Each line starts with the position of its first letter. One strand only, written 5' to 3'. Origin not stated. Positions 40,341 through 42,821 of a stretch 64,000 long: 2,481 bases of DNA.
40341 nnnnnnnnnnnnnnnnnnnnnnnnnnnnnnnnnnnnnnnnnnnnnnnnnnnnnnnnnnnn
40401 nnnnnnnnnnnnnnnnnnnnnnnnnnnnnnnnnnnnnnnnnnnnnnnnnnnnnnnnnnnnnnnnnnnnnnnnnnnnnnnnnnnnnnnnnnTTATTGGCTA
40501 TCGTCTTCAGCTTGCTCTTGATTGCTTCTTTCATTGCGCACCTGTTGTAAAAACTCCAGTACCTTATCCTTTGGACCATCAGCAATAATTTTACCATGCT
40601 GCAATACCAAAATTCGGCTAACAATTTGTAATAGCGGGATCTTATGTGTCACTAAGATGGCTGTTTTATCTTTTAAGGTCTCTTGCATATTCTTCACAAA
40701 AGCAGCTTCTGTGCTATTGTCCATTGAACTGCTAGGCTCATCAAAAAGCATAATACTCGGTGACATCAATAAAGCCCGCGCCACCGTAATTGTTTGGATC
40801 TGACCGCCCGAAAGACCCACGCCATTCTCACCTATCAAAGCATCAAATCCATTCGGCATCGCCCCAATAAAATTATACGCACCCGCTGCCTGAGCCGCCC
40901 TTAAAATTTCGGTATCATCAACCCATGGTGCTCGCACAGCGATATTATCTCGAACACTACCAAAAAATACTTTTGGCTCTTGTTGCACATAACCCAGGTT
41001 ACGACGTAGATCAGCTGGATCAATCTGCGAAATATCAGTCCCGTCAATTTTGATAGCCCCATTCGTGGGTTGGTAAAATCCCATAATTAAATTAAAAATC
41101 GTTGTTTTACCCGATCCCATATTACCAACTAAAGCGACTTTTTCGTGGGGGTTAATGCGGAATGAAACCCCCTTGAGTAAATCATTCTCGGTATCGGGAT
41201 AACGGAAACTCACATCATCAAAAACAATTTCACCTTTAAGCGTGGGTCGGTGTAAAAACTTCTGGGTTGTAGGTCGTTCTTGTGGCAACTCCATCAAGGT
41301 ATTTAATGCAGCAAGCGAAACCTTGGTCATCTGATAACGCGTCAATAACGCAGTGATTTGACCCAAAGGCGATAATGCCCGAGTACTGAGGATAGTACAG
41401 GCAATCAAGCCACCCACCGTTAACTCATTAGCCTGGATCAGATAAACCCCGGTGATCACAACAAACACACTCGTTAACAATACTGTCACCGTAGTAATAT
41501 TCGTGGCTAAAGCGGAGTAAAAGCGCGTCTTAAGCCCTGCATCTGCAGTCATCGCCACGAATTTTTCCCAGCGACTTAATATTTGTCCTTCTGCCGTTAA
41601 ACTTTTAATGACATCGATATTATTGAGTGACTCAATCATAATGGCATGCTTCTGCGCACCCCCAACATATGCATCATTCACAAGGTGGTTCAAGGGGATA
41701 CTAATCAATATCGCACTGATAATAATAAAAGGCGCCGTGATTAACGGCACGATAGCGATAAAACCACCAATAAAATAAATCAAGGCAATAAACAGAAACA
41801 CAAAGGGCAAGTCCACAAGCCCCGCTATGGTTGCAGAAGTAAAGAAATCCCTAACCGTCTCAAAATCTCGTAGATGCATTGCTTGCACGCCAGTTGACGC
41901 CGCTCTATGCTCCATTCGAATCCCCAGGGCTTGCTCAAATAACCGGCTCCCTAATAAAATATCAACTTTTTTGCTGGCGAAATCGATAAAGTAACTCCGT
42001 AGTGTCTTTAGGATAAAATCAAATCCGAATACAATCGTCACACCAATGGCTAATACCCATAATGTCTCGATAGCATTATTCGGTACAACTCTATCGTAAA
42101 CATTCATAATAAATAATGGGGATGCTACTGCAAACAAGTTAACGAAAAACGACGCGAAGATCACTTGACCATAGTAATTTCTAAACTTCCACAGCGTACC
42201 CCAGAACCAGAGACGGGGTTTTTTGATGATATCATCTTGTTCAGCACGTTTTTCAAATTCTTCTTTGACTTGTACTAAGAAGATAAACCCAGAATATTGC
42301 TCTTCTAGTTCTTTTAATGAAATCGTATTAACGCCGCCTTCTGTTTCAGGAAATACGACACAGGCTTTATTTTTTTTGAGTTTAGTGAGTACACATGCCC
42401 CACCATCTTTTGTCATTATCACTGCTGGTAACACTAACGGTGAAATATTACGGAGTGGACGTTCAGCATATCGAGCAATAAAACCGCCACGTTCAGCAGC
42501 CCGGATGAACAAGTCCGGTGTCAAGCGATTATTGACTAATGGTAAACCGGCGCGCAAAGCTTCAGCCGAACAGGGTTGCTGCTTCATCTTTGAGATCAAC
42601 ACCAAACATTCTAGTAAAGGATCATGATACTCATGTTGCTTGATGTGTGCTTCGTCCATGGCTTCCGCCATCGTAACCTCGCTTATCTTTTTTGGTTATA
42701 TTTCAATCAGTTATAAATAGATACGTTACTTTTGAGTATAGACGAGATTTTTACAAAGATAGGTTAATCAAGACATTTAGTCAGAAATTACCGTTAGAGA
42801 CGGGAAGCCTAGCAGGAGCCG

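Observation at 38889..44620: Type I secretion locus: tolC with its own terminator, then ABC + HlyD, with an appended STAS-domain gene. No substrate gene nearby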

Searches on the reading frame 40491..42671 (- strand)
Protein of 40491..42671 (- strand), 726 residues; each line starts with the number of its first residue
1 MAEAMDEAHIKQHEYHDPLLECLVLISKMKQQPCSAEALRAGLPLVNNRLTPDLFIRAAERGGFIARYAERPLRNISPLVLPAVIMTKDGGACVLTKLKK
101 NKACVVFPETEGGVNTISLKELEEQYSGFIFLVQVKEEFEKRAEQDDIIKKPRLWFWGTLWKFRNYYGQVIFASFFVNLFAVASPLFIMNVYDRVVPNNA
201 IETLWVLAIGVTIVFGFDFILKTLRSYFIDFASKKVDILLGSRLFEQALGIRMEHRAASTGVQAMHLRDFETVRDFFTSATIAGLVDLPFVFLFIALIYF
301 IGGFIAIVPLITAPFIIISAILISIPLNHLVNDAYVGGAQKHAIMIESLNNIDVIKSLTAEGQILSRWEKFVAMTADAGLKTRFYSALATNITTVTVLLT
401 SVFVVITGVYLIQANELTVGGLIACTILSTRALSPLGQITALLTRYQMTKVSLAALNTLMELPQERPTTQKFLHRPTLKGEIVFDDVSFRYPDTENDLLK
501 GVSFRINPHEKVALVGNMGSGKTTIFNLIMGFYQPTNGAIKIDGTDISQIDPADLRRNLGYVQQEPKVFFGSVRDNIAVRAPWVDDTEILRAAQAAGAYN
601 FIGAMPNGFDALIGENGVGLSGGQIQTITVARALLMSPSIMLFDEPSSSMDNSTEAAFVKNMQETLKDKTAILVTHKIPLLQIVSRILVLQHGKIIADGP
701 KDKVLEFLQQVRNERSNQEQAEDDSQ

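Call 3: search_protein_families(library=pfam, proteins=[window:40491-42671:-], max_evalue=0.01)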
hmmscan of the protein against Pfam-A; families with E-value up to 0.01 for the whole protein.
window:40491-42671:- (726 aa): 4 families
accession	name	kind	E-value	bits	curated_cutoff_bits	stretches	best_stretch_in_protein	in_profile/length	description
PF00005.33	ABC_tran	-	2.4e-29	103.1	25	1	499-647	1-136/137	ABC transporter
PF00664.28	ABC_membrane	-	2.7e-25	90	28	1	170-430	4-268/274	ABC transporter transmembrane region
PF03412.21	Peptidase_C39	-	8.5e-07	29.3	22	1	9-136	4-131/133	Peptidase C39 family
PF13304.12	AAA_21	-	0.0069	16.9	27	0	621-680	239-301/304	AAA domain, putative AbiEii toxin, Type IV TA system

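Call 4: search_protein_families(library=ncbifam, proteins=[window:40491-42671:-], max_evalue=0.01)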
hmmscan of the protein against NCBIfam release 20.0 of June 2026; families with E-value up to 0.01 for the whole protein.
window:40491-42671:- (726 aa): 187 families (the best 25 are shown)
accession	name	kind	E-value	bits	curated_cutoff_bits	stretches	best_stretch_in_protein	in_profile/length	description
TIGR03375.1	type_I_sec_LssB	subfamily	5.6e-273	907.4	693.1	1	17-710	1-694/696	type I secretion system permease/ATPase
TIGR01846.1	type_I_sec_HlyB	subfamily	3.9e-136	455.1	725.55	1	20-706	2-680/694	type I secretion system permease/ATPase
TIGR01842.1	type_I_sec_PrtD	subfamily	3e-111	372.6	510.15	1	162-706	3-542/544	type I secretion system permease/ATPase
TIGR03796.1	NHLM_micro_ABC1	equivalog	1.9e-88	297.4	853.3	1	55-705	50-699/710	NHLP family bacteriocin export ABC transporter peptidase/permease/ATPase subunit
TIGR01193.1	bacteriocin_ABC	subfamily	2.4e-88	297.4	523.85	1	93-706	88-697/708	peptide cleavage/export ABC transporter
TIGR00958.1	3a01208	subfamily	7.2e-81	272.5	874.6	1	164-702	160-698/711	antigen peptide transporter 2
TIGR02204.1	MsbA_rel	hypoth_equivalog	3.5e-80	270.3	780.4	1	160-705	9-562/576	ABC transporter, permease/ATP-binding protein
TIGR02203.1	MsbA_lipidA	equivalog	8.6e-79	265.5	602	1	163-706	9-557/572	lipid A export permease/ATP-binding protein MsbA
NF052233.1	CphA_assoc_ABC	equivalog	5e-77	259.9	880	1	142-707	157-732/766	cyanophycin metabolism-associated ABC transporter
TIGR03797.1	NHLM_micro_ABC2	equivalog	1.6e-75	254.9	709.4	1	169-704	140-671/686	NHLP bacteriocin export ABC transporter permease/ATPase subunit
NF010178.0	PRK13657.1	equivalog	8.5e-72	242.4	733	1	168-706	22-558/588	glucan ABC transporter ATP-binding protein/ permease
TIGR02857.1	CydD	equivalog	1.2e-71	242.3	435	1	169-690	7-529/529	thiol reductant ABC exporter subunit CydD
NF045513.1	HepA_fam_ABC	equivalog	1.4e-63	215.3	725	1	200-705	90-596/610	heterocyst formation ABC transporter subunit HepA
NF008381.0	PRK11176.1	equivalog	2.7e-63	214.3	867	1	202-706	65-567/582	lipid A ABC transporter ATP-binding protein/permease MsbA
NF008379.0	PRK11174.1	equivalog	3.8e-56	191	684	1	249-704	109-570/588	heme ABC transporter permease/ATP-binding protein CydD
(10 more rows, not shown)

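Call 25: find_homologous_proteins(query=window:40491-42671:-, max_evalue=1e-100)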
Query window:40491-42671:- (726 aa): 7634 proteins with E <= 1e-100 among 8000 candidates; the best 120 are listed.
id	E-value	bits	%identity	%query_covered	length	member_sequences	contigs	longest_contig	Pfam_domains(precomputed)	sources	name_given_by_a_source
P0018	0.0e+0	1616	100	100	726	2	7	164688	PF00005.34,PF03412.22,PF00664.29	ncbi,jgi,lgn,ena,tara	tara:strand:- start:72433 stop:74613 length:2181 start_codon:yes stop_codon:yes gene_type:complete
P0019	1.2e-296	1004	61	98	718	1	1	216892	PF00005.34,PF03412.22,PF00664.29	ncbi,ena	-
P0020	1.3e-289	981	61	97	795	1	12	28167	PF00005.34,PF03412.22,PF00664.29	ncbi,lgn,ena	-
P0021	1.4e-289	981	61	97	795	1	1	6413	PF00005.34,PF03412.22,PF00664.29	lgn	-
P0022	1.1e-286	971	59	98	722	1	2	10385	PF00005.34,PF03412.22,PF13304.13,PF00664.29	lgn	-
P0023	3.3e-286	969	59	98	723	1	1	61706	PF00005.34,PF03412.22,PF00664.29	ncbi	-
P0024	4.2e-285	966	59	96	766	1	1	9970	PF00005.34,PF00664.29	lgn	-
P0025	1.0e-283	961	59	98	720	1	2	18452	PF00005.34,PF03412.22,PF00664.29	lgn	-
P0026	1.6e-282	957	59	96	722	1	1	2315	PF00005.34,PF00664.29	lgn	-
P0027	4.6e-282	956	60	97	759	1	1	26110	PF00005.34,PF03412.22,PF00664.29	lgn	-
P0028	4.1e-281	953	60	98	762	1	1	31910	PF00005.34,PF03412.22,PF00664.29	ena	-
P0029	1.5e-280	951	59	96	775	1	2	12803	PF00005.34,PF03412.22,PF00664.29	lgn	-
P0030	1.9e-279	947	58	96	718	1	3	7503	PF00005.34,PF00664.29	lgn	-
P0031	3.7e-278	943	59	96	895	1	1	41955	PF00005.34,PF03412.22,PF00664.29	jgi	jgi:ATP-binding cassette, subfamily C, bacterial LapB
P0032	4.4e-276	936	57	98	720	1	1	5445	PF00005.34,PF03412.22,PF00664.29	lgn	-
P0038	4.4e-271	919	58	97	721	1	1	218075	PF00005.34,PF03412.22,PF13304.13,PF00664.29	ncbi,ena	-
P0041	3.7e-263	893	55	97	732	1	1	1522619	PF00005.34,PF00664.29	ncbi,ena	-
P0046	7.6e-257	872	55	98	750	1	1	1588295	PF00005.34,PF03412.22,PF00664.29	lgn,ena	-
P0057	1.4e-239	815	50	96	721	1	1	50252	PF00005.34,PF03412.22,PF00664.29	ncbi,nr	ncbi:MAG: type I secretion system permease/ATPase [Legionellales bacterium]|nr:type I secretion syst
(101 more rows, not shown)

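Call 26: find_encoding_contigs(protein=P0038, flank=8000, max_places=1)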
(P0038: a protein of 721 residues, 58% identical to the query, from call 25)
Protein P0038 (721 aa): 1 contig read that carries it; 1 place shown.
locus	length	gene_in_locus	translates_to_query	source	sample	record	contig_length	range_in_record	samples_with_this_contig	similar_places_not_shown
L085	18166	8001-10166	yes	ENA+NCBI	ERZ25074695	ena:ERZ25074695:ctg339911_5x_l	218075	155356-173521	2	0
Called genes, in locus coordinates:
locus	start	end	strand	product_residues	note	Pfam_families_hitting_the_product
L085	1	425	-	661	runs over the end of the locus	PF24521:Ank_KRIT1 (faint), PF00023:Ank (faint), PF12796:Ank_2, PF13606:Ank_3 (faint), PF12796:Ank_2, PF13637:Ank_4, PF12796:Ank_2, PF13637:Ank_4 (weak), +1 more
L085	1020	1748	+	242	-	PF17773:UPF0176_N, PF00581:Rhodanese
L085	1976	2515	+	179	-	PF00719:Pyrophosphatase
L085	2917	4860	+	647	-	PF16177:ACAS_N, PF00501:AMP-binding, PF13193:AMP-binding_C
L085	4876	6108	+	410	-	PF00989:PAS, PF13426:PAS_9 (weak)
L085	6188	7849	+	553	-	PF02321:OEP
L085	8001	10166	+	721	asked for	PF03412:Peptidase_C39 (weak), PF00664:ABC_membrane, PF00005:ABC_tran, PF13304:AAA_21 (faint)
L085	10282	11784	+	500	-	PF25917:BSH_RND, PF25919:BSH_CusB (weak), PF25935:BSH_LcnD (weak), PF25973:BSH_CzcB (weak), PF25984:BSH_YknX (weak), PF25994:HH_AprE, PF26002:Beta-barrel_AprE (weak)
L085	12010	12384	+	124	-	PF01740:STAS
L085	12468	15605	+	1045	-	PF18327:PRODH, PF14850:Pro_dh-DNA_bdg, PF01619:Pro_dh, PF00171:Aldedh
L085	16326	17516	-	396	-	PF01526:DDE_Tnp_Tn3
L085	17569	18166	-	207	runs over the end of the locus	PF13700:DUF4158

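Call 27: find_encoding_contigs(protein=P0041, flank=8000, max_places=1)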
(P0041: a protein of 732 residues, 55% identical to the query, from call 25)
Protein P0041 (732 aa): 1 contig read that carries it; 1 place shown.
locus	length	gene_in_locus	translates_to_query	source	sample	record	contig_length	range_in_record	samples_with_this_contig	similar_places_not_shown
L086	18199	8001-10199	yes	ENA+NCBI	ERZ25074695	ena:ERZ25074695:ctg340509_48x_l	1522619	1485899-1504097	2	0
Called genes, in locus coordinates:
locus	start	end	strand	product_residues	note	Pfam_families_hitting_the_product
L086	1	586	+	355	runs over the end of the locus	PF00142:Fer4_NifH (weak), PF01656:CbiA, PF09140:MipZ (weak), PF10609:ParA, PF13614:AAA_31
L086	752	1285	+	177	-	PF22769:DCD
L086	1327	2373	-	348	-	PF01156:IU_nuc_hydro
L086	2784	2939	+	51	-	-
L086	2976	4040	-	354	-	PF08331:QueG_DUF1730, PF13484:Fer4_16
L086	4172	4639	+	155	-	PF00210:Ferritin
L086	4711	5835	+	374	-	PF16261:DUF4915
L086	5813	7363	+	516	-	PF02321:OEP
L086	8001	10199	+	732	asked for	PF00664:ABC_membrane, PF00005:ABC_tran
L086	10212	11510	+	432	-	PF00364:Biotin_lipoyl (faint), PF25917:BSH_RND (weak), PF25984:BSH_YknX (weak), PF25994:HH_AprE, PF26002:Beta-barrel_AprE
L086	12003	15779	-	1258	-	-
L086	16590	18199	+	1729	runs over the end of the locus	PF17803:Cadherin_4, PF17892:Cadherin_5, PF17963:Big_9, PF17803:Cadherin_4, PF17892:Cadherin_5, PF17963:Big_9, PF17803:Cadherin_4, PF17892:Cadherin_5, +18 more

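Call 28: find_encoding_contigs(protein=P0046, flank=8000, max_places=1)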
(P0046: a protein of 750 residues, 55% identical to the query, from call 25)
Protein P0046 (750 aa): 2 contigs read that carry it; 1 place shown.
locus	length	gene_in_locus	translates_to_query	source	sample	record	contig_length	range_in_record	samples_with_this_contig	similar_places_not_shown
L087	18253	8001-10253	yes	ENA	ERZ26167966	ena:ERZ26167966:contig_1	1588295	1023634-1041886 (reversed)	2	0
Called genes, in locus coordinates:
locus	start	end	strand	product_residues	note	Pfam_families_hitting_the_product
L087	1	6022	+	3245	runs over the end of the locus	PF17963:Big_9, PF17803:Cadherin_4, PF17963:Big_9, PF17803:Cadherin_4, PF17963:Big_9, PF17803:Cadherin_4, PF17963:Big_9, PF17803:Cadherin_4, +48 more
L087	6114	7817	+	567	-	PF02321:OEP, PF05036:SPOR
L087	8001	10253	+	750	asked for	PF03412:Peptidase_C39 (faint), PF00664:ABC_membrane, PF00005:ABC_tran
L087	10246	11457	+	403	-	PF25917:BSH_RND, PF25919:BSH_CusB (faint), PF25984:BSH_YknX (weak), PF25994:HH_AprE, PF26002:Beta-barrel_AprE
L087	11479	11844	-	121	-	PF10027:DUF2269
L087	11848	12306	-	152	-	-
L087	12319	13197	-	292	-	PF00510:COX3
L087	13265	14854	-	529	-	PF22113:Mtrc-MtrF_II-IV_dom (faint), PF13442:Cytochrome_CBB3, PF00034:Cytochrom_C (weak), PF13442:Cytochrome_CBB3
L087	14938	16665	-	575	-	PF09820:AAA-ATPase_like, PF08011:PDDEXK_9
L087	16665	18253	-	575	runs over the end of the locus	PF09820:AAA-ATPase_like, PF08011:PDDEXK_9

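Call 29: find_encoding_contigs(protein=P0057, flank=8000, max_places=1)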
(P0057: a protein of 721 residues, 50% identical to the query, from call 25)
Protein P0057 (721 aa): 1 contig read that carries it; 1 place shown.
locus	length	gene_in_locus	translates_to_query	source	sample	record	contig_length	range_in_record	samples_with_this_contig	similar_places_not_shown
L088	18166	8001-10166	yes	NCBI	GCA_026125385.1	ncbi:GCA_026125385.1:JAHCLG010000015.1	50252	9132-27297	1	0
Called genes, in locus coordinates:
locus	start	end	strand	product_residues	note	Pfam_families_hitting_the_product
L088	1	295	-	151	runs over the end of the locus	-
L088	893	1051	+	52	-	PF13173:AAA_14 (faint)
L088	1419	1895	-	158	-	PF03449:GreA_GreB_N, PF01272:GreA_GreB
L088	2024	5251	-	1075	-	PF25596:CPSase_L_D1, PF02222:ATP-grasp (faint), PF02655:ATP-grasp_3 (faint), PF02786:CPSase_L_D2, PF02787:CPSase_L_D3, PF25596:CPSase_L_D1, PF02786:CPSase_L_D2, PF02142:MGS, +1 more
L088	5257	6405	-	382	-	PF00988:CPSase_sm_chain, PF00117:GATase, PF07722:Peptidase_C26 (weak)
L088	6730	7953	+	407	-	PF02321:OEP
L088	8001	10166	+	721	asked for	PF03412:Peptidase_C39 (weak), PF00664:ABC_membrane, PF00005:ABC_tran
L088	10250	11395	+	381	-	PF25919:BSH_CusB (faint), PF25973:BSH_CzcB (weak), PF25917:BSH_RND (faint), PF25994:HH_AprE, PF26002:Beta-barrel_AprE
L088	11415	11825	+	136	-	PF13442:Cytochrome_CBB3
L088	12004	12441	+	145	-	-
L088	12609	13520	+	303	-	PF02253:PLA1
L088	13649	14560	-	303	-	PF01040:UbiA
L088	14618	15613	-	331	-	PF08240:ADH_N, PF00107:ADH_zinc_N, PF13602:ADH_zinc_N_2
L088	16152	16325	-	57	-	-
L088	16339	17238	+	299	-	PF00881:Nitroreductase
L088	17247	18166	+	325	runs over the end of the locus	-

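Call 59: search_protein_families(library=pfam, proteins=[L085:4876-6108:+], max_evalue=0.001)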
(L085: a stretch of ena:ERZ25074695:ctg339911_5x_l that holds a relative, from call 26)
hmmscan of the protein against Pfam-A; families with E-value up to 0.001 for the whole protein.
L085:4876-6108:+ (410 aa): 3 families
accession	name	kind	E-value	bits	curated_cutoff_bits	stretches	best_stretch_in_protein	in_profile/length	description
PF00989.32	PAS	-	7.2e-09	36.1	22.6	1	277-399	5-112/113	PAS fold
PF13426.13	PAS_9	-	1e-07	32.6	27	1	284-398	2-99/103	PAS domain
PF08448.16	PAS_4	-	0.00012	22.7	23.1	1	279-401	1-106/110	PAS fold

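Call 67: search_solved_structures(query=window:40491-42671:-, max_evalue=1e-40, show_alignments=2)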
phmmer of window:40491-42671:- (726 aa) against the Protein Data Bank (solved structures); distinct sequences matched with E-value up to 1e-40: 227 (the best 60 are shown).
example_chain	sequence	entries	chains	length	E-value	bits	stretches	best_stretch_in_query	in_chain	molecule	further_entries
7sgr_J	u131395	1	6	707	1.2e-98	334.7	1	68-705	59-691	Alpha-hemolysin translocation ATP-binding protein HlyB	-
8dck_A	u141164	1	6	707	3.1e-98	333.3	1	68-705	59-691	Alpha-hemolysin translocation ATP-binding protein HlyB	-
9ody_A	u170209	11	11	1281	6.1e-98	332.3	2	292-707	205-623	ATP-binding cassette, sub-family B (MDR/TAP), member 4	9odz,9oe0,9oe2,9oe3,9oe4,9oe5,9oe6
9oe1_A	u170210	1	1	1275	6.6e-98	332.2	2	292-707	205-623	ATP-binding cassette, sub-family B (MDR/TAP), member 4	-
8woi_A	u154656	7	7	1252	6.2e-97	329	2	292-703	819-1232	ABC transporter B family member 19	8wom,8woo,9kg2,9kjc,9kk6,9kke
7niu_A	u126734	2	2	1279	6.5e-97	328.9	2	297-705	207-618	Isoform 2 of Phosphatidylcholine translocator ABCB4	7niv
8wp0_A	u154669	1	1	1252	4.4e-96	326.2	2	292-703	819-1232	ABC transporter B family member 19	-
6s7p_A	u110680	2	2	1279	4.6e-96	326.1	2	297-705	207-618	Phosphatidylcholine translocator ABCB4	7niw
8zpx_B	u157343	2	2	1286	1.1e-95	324.9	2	303-704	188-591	ABC transporter B family member 1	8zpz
9juj_A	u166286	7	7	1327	1.2e-95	324.7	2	303-704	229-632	ABC transporter B family member 1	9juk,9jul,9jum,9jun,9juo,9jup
6qex_A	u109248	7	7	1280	1.8e-95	324.2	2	298-705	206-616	Multidrug resistance protein 1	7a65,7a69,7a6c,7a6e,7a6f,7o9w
8gmg_A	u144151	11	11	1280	3.3e-95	323.3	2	298-705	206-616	ATP-dependent translocase ABCB1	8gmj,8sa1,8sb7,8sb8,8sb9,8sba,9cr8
8sa0_A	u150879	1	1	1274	3.3e-95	323.3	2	298-705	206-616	ATP-dependent translocase ABCB1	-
8y6h_A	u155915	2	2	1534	7.1e-95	322.2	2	298-705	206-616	ATP-dependent translocase ABCB1,mNeonGreen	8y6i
8zq4_B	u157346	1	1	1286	7.5e-95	322.1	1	303-704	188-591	ABC transporter B family member 1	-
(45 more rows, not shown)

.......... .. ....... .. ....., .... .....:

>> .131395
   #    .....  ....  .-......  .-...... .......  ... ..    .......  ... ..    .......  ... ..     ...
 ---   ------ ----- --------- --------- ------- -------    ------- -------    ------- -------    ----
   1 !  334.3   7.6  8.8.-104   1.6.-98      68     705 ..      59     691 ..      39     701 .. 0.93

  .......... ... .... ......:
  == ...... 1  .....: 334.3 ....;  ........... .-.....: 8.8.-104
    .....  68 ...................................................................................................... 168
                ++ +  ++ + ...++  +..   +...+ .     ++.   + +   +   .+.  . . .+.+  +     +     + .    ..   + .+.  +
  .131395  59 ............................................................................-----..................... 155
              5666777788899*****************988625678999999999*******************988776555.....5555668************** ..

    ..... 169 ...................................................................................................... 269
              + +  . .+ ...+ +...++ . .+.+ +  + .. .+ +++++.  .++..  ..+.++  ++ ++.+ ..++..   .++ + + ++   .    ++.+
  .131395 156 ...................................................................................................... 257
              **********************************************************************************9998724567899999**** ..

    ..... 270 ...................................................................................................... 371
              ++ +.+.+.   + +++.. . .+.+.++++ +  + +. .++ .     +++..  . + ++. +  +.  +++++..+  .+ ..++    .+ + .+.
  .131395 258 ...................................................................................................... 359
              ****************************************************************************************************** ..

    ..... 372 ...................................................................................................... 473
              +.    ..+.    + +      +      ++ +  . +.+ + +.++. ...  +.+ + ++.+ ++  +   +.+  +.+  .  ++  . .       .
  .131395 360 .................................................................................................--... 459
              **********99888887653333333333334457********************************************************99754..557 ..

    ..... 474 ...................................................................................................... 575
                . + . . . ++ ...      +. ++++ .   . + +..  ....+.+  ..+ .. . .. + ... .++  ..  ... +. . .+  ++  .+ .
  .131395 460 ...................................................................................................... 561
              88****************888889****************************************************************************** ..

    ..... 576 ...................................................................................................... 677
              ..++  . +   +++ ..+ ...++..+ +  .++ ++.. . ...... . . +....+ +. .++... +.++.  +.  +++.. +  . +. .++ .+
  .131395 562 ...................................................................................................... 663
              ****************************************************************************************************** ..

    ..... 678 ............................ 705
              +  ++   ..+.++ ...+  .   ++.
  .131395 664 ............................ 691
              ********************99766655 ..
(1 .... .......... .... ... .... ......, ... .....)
